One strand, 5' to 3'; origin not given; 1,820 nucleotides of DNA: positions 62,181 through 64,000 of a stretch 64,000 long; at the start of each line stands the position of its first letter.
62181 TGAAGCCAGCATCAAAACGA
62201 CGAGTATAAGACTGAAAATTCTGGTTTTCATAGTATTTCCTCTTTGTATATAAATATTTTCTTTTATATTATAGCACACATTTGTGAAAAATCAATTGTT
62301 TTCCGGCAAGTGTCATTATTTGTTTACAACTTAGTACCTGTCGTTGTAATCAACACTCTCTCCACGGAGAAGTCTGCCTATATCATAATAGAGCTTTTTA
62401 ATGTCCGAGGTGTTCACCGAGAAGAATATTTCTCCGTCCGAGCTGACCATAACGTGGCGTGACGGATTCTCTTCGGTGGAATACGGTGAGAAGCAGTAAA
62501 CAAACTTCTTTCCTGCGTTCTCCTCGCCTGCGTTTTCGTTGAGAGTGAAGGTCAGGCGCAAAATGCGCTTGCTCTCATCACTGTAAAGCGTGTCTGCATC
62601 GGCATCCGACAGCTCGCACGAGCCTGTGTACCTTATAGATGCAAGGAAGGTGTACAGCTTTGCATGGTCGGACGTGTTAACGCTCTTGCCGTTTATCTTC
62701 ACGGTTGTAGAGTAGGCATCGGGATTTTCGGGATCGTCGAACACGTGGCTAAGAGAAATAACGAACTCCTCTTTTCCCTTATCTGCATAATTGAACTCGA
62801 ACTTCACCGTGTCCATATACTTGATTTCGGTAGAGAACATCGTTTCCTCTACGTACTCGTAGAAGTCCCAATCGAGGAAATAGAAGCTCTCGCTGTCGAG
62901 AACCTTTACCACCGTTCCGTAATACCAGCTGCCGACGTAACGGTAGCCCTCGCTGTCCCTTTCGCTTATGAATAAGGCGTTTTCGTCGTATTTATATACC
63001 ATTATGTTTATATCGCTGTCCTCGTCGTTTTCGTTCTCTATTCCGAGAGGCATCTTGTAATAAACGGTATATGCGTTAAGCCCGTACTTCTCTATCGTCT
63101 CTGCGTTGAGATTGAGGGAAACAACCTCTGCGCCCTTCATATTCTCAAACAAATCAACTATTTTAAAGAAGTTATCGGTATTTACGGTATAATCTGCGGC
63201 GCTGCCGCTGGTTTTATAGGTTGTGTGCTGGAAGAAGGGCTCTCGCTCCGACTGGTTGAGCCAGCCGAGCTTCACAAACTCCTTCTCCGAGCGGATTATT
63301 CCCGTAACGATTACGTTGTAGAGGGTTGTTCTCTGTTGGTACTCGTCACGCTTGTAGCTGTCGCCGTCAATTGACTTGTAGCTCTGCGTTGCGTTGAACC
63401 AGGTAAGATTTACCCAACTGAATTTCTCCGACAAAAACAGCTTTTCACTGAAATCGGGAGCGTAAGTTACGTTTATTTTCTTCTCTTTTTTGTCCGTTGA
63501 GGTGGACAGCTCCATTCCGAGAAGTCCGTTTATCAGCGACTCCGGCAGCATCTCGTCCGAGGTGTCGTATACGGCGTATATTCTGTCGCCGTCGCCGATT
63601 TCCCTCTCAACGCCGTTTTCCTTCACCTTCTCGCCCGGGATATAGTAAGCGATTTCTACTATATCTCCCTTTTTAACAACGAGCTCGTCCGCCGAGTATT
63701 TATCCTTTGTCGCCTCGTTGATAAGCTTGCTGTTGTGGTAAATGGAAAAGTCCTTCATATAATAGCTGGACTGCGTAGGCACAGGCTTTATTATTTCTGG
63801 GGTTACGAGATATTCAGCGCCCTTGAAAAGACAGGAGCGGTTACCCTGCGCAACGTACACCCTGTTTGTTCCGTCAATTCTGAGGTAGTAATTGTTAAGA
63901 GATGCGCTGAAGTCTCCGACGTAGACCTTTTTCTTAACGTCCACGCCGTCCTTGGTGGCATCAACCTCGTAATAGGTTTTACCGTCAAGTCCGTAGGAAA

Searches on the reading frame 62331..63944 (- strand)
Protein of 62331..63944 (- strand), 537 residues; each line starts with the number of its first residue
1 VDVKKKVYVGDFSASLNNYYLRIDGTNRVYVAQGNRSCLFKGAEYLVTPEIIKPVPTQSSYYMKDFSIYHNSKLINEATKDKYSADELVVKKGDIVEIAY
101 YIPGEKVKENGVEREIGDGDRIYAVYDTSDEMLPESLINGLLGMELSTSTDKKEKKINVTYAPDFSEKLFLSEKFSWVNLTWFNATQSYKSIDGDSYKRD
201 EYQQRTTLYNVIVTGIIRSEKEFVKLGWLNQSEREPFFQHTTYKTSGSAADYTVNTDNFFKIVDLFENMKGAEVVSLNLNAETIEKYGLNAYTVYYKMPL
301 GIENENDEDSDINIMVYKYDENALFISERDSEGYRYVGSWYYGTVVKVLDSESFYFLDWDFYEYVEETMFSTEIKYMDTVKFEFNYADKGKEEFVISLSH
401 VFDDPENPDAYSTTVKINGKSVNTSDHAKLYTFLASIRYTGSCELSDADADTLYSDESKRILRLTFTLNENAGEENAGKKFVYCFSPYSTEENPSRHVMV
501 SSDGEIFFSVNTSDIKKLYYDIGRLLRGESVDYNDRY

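Call 74: search_protein_families(library=pfam, proteins=[window:62331-63944:-], max_evalue=0.01)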
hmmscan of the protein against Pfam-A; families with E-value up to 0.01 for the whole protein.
window:62331-63944:- (537 aa): 0 families

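Call 83: find_encoding_contigs(protein=window:62331-63944:-, flank=10000, max_places=2)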
Protein window:62331-63944:- (537 aa): no gene with exactly this product is on record in the collection.
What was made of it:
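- Tried and rejected: The edge protein is not on record (call 83).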
